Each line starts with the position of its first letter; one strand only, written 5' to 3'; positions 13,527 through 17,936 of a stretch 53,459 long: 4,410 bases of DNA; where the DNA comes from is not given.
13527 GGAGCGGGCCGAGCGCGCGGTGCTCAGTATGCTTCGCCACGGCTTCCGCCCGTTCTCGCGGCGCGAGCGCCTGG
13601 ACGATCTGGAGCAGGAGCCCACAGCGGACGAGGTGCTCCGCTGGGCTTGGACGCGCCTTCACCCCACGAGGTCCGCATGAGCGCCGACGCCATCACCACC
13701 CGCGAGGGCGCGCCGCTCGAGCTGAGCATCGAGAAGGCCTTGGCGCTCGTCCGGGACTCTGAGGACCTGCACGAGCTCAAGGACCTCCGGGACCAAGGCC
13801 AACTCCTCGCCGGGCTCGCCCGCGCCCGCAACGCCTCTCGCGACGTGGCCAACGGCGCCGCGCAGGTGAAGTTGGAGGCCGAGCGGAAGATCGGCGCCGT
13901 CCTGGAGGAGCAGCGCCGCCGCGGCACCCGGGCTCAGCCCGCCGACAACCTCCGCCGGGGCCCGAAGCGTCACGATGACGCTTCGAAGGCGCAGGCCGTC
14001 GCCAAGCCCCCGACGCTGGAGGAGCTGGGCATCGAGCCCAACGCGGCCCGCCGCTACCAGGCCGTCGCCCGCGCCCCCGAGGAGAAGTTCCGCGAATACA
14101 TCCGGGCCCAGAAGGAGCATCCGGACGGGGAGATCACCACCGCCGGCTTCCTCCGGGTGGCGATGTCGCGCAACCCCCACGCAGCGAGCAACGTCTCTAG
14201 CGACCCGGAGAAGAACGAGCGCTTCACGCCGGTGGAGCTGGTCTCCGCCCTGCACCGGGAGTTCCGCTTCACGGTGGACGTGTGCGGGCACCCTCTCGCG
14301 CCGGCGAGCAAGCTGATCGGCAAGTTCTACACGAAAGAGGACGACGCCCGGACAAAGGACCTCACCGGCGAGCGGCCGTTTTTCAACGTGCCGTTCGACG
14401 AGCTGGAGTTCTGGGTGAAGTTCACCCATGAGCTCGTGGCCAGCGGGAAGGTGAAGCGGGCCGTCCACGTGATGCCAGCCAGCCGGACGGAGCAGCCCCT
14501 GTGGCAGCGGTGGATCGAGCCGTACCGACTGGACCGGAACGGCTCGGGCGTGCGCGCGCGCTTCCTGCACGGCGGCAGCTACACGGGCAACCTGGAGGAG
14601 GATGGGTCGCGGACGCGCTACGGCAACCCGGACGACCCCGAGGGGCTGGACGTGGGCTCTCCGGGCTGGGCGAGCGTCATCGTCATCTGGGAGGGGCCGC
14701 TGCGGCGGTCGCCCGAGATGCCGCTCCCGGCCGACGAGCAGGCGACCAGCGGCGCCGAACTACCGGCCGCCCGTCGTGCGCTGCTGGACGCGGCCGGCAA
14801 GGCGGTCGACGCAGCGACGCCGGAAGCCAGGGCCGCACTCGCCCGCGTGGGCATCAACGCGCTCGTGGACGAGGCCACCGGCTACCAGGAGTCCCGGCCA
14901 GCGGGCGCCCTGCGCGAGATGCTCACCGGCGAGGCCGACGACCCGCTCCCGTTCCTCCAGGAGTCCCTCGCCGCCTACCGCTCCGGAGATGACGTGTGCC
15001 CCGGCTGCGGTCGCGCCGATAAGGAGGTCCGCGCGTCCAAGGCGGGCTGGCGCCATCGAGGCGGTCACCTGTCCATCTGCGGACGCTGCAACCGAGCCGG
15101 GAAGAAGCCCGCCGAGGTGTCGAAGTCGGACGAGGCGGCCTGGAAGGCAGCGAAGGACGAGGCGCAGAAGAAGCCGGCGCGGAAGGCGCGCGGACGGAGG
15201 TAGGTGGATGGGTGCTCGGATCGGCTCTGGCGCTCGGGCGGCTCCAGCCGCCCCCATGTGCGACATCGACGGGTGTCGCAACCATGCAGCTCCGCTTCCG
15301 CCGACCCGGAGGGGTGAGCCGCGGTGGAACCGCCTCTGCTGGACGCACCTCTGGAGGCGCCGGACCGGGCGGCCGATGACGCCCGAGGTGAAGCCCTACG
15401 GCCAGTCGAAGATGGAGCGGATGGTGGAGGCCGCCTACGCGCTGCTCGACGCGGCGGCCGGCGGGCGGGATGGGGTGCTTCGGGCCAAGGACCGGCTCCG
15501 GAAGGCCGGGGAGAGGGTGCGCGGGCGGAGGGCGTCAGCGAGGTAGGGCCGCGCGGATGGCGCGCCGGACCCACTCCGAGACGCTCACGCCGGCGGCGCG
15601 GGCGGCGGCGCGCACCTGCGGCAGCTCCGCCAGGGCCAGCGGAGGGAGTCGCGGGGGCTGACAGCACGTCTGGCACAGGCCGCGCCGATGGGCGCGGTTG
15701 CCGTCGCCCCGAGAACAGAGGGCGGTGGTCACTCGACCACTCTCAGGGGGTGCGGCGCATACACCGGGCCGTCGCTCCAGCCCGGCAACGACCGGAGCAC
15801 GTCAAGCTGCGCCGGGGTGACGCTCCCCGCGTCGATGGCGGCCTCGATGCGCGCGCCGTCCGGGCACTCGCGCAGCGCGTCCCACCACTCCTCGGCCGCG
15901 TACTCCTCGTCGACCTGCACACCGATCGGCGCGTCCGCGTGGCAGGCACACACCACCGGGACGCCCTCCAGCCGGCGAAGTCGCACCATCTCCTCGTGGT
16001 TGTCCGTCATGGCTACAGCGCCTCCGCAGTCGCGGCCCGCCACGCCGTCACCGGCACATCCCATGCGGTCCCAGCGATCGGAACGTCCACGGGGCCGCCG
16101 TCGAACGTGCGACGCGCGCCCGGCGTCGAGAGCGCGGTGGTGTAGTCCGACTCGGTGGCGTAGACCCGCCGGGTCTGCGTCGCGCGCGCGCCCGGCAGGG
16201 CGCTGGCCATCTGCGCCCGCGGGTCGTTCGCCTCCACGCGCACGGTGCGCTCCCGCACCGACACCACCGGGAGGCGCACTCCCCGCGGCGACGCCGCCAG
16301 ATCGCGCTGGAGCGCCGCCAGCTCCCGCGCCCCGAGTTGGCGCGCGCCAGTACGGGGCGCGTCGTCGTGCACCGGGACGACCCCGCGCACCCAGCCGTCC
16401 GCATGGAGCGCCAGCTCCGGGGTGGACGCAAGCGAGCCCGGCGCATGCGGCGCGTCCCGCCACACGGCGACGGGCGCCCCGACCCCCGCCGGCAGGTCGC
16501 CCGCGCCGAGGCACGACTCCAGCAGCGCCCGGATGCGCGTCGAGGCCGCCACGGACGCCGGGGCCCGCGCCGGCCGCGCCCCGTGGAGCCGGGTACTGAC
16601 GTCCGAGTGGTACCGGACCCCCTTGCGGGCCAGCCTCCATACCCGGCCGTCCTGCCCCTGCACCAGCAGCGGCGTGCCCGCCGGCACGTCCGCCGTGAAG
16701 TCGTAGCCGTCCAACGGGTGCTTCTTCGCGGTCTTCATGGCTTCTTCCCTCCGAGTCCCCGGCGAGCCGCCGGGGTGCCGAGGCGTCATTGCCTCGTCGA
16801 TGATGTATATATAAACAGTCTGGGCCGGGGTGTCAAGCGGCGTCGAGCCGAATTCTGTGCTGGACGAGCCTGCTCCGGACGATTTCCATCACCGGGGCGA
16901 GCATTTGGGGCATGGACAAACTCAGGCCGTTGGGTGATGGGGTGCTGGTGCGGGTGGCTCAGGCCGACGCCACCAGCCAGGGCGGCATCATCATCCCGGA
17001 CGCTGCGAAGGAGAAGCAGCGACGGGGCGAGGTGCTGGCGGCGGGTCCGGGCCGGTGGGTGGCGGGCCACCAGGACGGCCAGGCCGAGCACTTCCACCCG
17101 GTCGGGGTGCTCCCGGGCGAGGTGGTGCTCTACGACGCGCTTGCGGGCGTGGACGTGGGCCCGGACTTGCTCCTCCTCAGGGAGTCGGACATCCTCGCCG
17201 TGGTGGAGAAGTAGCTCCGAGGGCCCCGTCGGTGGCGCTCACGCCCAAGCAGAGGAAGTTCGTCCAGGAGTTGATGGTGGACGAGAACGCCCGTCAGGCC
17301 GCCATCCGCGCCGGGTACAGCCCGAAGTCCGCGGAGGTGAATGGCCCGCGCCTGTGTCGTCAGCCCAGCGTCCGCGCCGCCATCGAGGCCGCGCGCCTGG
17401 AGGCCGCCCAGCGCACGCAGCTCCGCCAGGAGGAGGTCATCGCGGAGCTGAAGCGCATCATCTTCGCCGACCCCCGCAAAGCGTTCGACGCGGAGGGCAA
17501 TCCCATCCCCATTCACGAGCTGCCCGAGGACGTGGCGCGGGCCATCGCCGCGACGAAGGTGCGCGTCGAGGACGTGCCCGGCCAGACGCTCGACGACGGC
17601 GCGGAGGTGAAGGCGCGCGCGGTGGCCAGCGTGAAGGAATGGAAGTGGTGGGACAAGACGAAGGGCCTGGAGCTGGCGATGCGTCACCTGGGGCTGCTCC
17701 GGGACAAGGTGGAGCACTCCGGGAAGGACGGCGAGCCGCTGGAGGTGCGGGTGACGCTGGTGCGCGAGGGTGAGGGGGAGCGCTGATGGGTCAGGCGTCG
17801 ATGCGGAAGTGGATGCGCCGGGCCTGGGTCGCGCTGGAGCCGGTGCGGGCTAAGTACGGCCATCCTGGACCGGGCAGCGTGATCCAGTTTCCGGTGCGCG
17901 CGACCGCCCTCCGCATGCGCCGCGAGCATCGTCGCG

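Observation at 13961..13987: Dispersed 27-bp palindrome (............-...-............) present both intergenically and in-frame inside ORFs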

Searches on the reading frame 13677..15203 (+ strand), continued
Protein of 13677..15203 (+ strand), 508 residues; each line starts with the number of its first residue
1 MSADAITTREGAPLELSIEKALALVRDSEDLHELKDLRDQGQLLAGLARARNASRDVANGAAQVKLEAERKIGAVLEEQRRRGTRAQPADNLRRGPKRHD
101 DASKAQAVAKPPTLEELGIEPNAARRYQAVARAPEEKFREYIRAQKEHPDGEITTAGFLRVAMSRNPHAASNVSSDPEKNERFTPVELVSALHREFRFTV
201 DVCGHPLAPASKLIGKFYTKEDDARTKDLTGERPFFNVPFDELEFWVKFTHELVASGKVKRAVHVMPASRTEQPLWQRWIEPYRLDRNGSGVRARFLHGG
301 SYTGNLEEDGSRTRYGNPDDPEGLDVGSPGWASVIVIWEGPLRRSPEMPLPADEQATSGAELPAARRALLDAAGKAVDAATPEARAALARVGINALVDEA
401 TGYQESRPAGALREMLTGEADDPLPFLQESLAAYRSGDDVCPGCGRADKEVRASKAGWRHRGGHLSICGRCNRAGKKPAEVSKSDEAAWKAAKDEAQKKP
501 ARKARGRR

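Call 101: search_protein_families(library=pfam, proteins=[P0032, P0033, P0041, P0045, P0053, P0062, P0031, P0036, P0047, P0027], max_evalue=0.01)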
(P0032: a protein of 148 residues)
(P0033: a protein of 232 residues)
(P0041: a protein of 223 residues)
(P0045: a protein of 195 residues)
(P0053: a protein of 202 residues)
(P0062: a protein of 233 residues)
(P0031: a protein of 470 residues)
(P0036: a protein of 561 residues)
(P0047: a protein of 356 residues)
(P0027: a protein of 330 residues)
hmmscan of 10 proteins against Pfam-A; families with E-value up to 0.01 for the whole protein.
P0032 (148 aa): 0 families

P0033 (232 aa): 0 families

P0041 (223 aa): 0 families

P0045 (195 aa): 0 families

P0053 (202 aa): 0 families

P0062 (233 aa): 1 family
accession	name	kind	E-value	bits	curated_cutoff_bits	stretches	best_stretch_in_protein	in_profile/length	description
PF04177.18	TAP42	-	0.0099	15.5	26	0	118-159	281-326/346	TAP42-like family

P0031 (470 aa): 1 family
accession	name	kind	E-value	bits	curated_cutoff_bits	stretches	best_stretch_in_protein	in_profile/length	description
PF05063.20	MT-A70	-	7.7e-12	45.9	23.9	1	206-368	19-172/172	MT-A70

P0036 (561 aa): 1 family
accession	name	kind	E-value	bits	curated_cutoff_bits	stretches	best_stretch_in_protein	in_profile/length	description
PF05063.20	MT-A70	-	2.7e-14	53.9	23.9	1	178-358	1-172/172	MT-A70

P0047 (356 aa): 1 family
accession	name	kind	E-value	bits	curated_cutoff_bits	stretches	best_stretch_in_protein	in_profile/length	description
PF05063.20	MT-A70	-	1.7e-20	74.1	23.9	1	187-347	1-172/172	MT-A70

P0027 (330 aa): 1 family
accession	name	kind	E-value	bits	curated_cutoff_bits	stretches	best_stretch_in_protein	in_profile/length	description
PF05869.16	Dam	-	2.5e-17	63.5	28.1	1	171-295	11-133/169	DNA N-6-adenine-methyltransferase (Dam)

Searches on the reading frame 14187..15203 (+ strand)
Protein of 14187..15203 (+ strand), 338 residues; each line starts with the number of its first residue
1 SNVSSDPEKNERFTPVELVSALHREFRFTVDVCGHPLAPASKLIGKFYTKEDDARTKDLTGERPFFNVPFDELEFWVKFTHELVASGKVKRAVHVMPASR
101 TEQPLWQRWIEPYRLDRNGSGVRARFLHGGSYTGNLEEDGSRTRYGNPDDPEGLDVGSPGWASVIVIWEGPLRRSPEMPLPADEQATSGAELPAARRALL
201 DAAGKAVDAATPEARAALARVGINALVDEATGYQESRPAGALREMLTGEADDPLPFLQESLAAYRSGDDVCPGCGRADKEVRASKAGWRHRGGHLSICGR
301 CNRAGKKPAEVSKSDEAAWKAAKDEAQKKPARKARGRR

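Call 45: search_protein_families(library=pfam, proteins=[window:14187-15203:+], max_evalue=1)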
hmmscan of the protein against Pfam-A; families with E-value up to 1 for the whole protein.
window:14187-15203:+ (338 aa): 4 families
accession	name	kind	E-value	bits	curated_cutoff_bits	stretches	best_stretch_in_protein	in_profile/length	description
PF05869.16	Dam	-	2.7e-05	24.4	28.1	1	8-84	8-83/169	DNA N-6-adenine-methyltransferase (Dam)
PF14354.12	Lar_restr_allev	-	0.11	13.2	28.6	1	271-321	6-53/58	Restriction alleviation protein Lar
PF02945.21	Endonuclease_7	-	0.14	12.6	23.6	1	262-306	17-65/82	Recombination endonuclease VII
PF06945.18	DUF1289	-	0.32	11.3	27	1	267-282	11-26/47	Protein of unknown function (DUF1289)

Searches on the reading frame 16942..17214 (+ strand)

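Call 45: search_protein_families(library=pfam, proteins=[window:16942-17214:+], max_evalue=1)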
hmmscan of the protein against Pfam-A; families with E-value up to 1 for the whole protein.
window:16942-17214:+ (90 aa): 1 family
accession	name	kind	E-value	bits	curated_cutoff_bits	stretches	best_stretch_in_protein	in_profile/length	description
PF00166.26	Cpn10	-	1.9e-13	50.6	21.1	1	2-88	10-93/93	Chaperonin 10 Kd subunit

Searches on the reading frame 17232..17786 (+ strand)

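Call 45: search_protein_families(library=pfam, proteins=[window:17232-17786:+], max_evalue=1)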
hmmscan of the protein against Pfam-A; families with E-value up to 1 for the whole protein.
window:17232-17786:+ (184 aa): 3 families
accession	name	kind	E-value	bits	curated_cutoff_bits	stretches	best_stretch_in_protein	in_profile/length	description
PF03592.21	Terminase_2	-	1.4e-31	110.4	26.1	1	3-165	1-140/141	Terminase small subunit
PF20557.3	DnaT_2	-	0.022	15.1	27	1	81-143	73-135/168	Putative DnaT-like ssDNA binding protein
PF03549.19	Tir_receptor_M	-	0.34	11.7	25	1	56-107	8-53/66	Translocated intimin receptor (Tir) intimin-binding domain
